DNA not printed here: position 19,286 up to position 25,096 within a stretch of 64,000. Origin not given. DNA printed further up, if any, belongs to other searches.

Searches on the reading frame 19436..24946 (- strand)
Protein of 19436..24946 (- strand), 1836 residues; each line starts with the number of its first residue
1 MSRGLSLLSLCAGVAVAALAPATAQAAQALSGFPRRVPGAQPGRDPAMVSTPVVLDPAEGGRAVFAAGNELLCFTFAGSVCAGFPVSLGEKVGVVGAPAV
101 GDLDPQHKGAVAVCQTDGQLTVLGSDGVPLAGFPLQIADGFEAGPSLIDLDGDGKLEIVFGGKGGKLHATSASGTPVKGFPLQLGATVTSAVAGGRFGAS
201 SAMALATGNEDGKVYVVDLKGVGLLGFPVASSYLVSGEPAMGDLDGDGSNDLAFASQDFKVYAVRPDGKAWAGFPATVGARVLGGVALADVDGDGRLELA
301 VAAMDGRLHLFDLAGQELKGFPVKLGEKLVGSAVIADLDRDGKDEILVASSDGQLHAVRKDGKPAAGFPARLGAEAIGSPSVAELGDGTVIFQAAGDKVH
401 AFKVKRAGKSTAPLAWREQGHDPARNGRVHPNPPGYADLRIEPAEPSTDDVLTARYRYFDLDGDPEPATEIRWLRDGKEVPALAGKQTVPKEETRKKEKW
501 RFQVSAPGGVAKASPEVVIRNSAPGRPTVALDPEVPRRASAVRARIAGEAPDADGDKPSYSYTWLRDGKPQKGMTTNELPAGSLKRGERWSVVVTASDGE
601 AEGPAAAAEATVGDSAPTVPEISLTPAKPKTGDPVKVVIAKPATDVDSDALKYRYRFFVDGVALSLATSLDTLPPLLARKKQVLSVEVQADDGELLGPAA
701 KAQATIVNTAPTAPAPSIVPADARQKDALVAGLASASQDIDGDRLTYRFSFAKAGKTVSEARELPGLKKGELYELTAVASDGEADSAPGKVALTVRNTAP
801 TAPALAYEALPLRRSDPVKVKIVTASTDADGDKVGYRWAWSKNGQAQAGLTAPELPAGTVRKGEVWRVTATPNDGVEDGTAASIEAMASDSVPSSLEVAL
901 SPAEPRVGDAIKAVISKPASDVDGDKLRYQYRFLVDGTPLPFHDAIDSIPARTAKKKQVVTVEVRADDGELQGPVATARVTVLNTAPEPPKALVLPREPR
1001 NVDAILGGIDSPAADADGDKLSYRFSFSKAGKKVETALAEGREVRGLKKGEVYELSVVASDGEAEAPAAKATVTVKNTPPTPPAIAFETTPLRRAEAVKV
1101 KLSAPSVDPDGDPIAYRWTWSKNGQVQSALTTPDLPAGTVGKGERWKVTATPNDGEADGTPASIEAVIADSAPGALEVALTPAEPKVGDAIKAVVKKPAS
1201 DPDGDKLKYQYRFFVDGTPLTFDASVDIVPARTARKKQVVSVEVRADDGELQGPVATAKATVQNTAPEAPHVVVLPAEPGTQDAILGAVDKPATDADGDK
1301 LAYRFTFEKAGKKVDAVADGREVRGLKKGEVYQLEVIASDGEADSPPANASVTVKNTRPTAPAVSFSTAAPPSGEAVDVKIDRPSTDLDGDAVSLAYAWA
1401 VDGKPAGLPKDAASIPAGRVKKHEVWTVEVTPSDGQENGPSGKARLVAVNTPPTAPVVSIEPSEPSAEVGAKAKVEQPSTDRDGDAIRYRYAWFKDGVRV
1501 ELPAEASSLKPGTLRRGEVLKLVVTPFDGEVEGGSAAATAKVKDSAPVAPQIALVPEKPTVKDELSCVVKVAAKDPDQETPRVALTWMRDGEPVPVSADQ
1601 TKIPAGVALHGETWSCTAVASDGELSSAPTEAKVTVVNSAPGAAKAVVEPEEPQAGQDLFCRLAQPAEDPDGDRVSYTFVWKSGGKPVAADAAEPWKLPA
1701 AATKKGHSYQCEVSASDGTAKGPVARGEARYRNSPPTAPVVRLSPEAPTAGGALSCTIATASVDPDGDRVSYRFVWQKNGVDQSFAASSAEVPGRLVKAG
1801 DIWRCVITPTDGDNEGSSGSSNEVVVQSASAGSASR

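Call 36: search_protein_families(library=pfam, max_evalue=0.001, proteins=[window:19436-24946:-])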
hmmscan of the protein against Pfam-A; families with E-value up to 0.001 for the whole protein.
window:19436-24946:- (1836 aa): 9 families
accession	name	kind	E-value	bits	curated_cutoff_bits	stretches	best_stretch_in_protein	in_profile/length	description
PF21027.3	Sde0182_C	-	2.5e-13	50.9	27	0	1100-1119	2-22/83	Cellulose-binding protein Sde0182, C-terminal domain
PF13517.12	FG-GAP_3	-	3.6e-11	43.9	26.9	1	243-301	1-61/61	FG-GAP-like repeat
PF25292.1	Beta-prop_CGLA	-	1.5e-08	35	26.8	1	335-363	36-64/316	Lambda-carrageenase beta-propeller domain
PF01839.29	FG-GAP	-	1.7e-06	28.2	22.1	0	286-306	5-25/37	FG-GAP repeat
PF14783.12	BBS2_Mid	-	2e-06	28.3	27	0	334-361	3-30/108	Ciliary BBSome complex subunit 2, middle region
PF13895.12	Ig_2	-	2.2e-06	28.2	27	0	1564-1634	18-79/79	Immunoglobulin domain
PF00041.27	fn3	-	2.5e-06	28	25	0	1293-1350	23-80/84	Fibronectin type III domain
PF18911.6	PKD_4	-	3.7e-05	24.1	27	0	1083-1120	4-41/85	PKD domain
PF22184.2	CBM_56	-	0.00011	22.8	27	0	1297-1315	56-74/75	Carbohydrate binding module family 56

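Call 86: search_protein_families(library=ncbifam, max_evalue=0.01, proteins=[window:19436-24946:-])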
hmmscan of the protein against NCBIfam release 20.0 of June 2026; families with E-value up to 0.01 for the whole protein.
window:19436-24946:- (1836 aa): 4 families
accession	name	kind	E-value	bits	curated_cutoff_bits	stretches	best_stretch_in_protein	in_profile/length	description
NF052323.1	T9SSA_dep_M6i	equivalog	3.3e-25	88.3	600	4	286-421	789-929/1043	T9SS-dependent M6-like inactivated metalloprotease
NF040485.1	ZirU_fam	subfamily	5.5e-11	43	100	0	448-497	35-86/210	ZirU family protein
NF038111.1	rhom_dep_M36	equivalog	1.2e-05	23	1700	0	1361-1465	1186-1291/1315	rhombosortase-dependent M36 family metallopeptidase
NF052506.1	PA5033_fam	subfamily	8.5e-05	21.5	100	1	242-351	34-136/284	PA5033 family protein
